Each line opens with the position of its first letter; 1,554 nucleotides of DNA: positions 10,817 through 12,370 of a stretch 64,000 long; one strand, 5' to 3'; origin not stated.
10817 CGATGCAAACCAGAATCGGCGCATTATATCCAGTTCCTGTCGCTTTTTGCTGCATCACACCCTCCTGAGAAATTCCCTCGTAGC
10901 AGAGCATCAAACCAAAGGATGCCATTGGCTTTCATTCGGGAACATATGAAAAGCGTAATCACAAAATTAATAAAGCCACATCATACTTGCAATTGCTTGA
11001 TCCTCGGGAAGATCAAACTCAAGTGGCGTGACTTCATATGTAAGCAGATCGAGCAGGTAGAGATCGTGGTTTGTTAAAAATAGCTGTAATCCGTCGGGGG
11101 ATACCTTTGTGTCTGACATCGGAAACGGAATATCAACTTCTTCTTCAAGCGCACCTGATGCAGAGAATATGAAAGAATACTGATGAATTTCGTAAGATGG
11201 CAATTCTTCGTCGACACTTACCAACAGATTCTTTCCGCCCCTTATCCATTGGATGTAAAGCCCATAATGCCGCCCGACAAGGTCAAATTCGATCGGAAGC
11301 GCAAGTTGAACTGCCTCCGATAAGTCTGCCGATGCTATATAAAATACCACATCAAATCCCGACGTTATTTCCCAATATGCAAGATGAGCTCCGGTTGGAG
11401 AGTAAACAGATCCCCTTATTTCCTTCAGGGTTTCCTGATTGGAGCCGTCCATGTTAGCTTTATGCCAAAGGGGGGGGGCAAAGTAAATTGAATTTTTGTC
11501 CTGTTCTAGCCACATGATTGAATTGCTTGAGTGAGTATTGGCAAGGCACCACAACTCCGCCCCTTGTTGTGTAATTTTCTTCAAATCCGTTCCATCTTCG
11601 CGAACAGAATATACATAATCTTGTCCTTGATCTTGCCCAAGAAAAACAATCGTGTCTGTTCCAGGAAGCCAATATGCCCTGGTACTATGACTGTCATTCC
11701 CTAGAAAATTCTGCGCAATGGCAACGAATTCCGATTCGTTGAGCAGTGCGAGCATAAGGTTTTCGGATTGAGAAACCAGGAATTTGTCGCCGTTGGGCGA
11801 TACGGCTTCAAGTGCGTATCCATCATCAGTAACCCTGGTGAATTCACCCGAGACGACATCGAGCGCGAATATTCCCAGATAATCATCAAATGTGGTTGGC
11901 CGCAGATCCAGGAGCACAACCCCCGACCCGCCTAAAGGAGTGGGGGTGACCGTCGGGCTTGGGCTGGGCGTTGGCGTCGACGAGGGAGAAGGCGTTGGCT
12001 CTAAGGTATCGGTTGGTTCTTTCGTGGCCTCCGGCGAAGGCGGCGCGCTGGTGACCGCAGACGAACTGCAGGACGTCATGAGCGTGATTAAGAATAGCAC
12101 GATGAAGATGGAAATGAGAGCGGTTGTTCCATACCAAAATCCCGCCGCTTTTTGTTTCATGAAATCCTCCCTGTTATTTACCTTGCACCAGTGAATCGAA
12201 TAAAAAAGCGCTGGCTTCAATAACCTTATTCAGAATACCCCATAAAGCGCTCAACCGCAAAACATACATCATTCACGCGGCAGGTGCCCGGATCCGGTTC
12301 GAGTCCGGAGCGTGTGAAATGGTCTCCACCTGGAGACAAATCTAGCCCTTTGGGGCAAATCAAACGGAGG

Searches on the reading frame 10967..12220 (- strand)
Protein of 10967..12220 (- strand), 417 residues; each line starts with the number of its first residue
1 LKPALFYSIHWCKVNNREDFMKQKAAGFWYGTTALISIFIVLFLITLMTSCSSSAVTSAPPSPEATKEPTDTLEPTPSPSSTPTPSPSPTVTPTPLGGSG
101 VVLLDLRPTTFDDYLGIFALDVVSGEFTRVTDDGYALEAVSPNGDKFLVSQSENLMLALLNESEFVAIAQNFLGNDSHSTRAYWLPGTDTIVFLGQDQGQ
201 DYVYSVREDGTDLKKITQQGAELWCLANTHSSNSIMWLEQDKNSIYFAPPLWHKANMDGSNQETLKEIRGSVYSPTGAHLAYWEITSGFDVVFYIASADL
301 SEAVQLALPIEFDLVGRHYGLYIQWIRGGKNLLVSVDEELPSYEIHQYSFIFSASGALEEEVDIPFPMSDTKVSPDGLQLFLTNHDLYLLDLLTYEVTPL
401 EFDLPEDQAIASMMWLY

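Call 37: search_protein_families(library=pfam, proteins=[window:10967-12220:-], max_evalue=0.0001)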
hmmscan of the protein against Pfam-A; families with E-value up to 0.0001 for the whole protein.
window:10967-12220:- (417 aa): 0 families

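Call 56: search_protein_families(library=pfam, proteins=[window:10967-12220:-], max_evalue=1)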
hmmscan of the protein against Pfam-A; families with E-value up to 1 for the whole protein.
window:10967-12220:- (417 aa): 2 families
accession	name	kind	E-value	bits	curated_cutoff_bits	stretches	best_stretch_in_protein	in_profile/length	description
PF00930.27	DPPIV_N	-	0.034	13.3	22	0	188-223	292-330/354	Dipeptidyl peptidase IV (DPP IV) N-terminal region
PF14506.12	CppA_N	-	0.1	13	25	1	132-155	95-118/124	CppA N-terminal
